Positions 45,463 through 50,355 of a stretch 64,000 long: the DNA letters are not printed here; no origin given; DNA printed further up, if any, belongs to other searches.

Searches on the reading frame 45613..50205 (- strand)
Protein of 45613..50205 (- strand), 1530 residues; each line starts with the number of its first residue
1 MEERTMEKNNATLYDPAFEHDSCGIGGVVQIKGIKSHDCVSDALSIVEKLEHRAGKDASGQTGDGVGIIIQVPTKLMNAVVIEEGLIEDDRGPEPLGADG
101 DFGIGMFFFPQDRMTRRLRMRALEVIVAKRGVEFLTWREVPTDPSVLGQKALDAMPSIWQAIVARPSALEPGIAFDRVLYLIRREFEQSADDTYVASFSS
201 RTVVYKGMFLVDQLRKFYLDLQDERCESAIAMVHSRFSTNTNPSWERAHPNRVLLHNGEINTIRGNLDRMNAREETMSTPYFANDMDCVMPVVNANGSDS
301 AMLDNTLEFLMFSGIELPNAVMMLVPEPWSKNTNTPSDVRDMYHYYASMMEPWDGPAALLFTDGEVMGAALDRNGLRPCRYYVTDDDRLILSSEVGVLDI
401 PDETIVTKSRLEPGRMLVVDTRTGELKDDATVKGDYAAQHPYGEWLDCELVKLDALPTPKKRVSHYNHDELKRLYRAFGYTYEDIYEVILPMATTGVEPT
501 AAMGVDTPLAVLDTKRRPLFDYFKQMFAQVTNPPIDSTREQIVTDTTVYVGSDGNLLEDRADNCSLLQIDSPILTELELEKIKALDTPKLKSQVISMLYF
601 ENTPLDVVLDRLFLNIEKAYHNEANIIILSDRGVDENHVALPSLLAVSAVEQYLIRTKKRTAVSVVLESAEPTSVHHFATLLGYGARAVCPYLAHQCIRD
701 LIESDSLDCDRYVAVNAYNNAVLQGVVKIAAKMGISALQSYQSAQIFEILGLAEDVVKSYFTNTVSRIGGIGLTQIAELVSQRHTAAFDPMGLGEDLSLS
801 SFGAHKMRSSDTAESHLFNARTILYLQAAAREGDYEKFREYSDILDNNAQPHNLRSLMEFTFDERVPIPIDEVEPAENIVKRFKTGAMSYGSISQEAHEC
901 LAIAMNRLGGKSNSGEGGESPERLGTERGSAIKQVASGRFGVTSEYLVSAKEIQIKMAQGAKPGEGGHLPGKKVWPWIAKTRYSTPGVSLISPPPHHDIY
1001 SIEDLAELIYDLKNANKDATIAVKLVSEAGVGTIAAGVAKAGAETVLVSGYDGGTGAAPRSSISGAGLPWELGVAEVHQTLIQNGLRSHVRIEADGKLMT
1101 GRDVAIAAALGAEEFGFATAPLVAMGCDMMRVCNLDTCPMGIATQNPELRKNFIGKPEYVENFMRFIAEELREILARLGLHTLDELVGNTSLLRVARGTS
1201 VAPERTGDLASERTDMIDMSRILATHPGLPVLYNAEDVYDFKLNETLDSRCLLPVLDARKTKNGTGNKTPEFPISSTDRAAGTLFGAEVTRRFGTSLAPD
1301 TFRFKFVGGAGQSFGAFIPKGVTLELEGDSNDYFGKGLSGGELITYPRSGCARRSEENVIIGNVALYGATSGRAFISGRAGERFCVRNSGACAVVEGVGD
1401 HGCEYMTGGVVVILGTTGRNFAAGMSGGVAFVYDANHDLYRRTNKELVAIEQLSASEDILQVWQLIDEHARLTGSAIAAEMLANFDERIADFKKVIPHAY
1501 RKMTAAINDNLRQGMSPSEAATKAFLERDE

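Call 9: search_protein_families(library=pfam, proteins=[window:45613-50205:-], max_evalue=0.01)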
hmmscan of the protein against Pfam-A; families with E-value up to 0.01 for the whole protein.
window:45613-50205:- (1530 aa): 4 families
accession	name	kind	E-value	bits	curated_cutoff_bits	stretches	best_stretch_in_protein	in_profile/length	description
PF00310.26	GATase_2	-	3.9e-157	523.8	19.9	1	23-445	1-420/420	Glutamine amidotransferases class-II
PF01645.23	Glu_synthase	-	2.8e-150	501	20.4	1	819-1180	4-368/369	Conserved region in glutamate synthase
PF04898.20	Glu_syn_central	-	2.9e-108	361.9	22.8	1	475-752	3-276/277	Glutamate synthase central domain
PF01493.24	GXGXG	-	2e-77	259.5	32.5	1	1273-1457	2-187/190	GXGXG motif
